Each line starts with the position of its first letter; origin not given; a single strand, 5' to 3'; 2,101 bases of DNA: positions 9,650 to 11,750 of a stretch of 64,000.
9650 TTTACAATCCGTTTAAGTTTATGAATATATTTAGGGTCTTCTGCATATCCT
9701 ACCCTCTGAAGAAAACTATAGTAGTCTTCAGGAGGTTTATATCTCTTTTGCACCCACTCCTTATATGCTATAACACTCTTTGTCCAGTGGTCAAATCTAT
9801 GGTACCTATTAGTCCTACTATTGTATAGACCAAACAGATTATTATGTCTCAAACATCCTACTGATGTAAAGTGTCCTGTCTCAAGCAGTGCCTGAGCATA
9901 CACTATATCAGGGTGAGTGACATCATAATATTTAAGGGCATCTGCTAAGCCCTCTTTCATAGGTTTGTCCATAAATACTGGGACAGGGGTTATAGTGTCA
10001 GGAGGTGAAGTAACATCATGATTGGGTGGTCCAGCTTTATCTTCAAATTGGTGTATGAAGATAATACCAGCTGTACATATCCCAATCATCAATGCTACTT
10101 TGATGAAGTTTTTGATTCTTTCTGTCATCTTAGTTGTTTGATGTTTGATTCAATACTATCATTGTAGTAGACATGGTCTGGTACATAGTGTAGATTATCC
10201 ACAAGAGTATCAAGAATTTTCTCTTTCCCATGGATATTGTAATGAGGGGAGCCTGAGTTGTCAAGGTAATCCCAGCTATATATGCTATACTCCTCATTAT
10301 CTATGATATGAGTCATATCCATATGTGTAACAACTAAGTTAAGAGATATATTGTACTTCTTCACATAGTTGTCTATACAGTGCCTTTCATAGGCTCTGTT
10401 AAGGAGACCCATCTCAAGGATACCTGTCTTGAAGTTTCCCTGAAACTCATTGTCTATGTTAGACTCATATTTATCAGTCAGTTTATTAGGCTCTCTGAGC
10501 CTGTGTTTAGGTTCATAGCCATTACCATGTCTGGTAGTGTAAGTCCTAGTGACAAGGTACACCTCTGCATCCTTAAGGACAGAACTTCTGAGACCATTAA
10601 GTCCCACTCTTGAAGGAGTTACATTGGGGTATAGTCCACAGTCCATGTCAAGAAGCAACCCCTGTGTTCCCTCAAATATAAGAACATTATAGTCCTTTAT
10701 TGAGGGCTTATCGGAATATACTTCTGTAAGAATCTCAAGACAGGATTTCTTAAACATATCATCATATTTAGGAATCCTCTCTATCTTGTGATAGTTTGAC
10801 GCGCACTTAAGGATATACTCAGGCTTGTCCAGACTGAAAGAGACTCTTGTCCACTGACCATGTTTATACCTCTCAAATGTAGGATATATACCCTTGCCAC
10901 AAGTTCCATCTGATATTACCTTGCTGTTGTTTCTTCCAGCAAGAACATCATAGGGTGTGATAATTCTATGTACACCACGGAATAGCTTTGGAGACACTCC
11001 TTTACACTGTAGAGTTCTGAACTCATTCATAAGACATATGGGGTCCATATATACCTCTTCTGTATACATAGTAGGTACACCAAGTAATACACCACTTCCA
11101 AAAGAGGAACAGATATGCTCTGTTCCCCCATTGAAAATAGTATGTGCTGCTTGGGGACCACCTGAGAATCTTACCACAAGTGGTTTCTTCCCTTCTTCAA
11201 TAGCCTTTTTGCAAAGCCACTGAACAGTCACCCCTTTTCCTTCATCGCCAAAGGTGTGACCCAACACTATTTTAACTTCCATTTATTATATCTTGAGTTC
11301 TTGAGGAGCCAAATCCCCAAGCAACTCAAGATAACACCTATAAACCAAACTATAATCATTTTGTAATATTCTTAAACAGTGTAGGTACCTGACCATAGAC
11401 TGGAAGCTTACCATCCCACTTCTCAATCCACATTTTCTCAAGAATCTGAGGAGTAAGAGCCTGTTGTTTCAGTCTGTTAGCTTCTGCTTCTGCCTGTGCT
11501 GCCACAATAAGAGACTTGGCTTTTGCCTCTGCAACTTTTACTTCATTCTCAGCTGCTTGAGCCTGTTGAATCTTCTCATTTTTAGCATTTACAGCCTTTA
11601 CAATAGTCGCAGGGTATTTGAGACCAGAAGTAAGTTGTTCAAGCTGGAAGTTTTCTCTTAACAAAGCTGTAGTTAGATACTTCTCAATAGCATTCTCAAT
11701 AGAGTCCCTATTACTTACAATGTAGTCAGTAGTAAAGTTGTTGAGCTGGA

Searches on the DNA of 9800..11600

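Call 47: search_rna_families(source=window, start=9800, end=11600, threshold=evalue, max_evalue=1)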
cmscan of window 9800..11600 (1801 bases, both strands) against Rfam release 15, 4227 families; matches with E-value up to 1: 2.
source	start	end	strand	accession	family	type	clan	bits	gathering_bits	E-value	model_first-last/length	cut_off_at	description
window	11071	11163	-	RF03818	MIR7994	Gene; miRNA;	-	21.5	100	0.47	1-90/90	no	MIR7994 microRNA precursor family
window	11269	11349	-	RF03567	MIR8024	Gene; miRNA;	-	21.2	57.3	0.5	1-86/86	no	MIR8024 microRNA precursor family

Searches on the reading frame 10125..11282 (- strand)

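Call 54: search_protein_families(library=pfam, proteins=[window:10125-11282:-], max_evalue=0.001)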
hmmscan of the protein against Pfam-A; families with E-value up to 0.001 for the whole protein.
window:10125-11282:- (385 aa): 1 family
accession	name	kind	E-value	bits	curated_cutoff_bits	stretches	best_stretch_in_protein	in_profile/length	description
PF00709.27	Adenylsucc_synt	-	3.2e-30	105.7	27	1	5-263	1-278/416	Adenylosuccinate synthetase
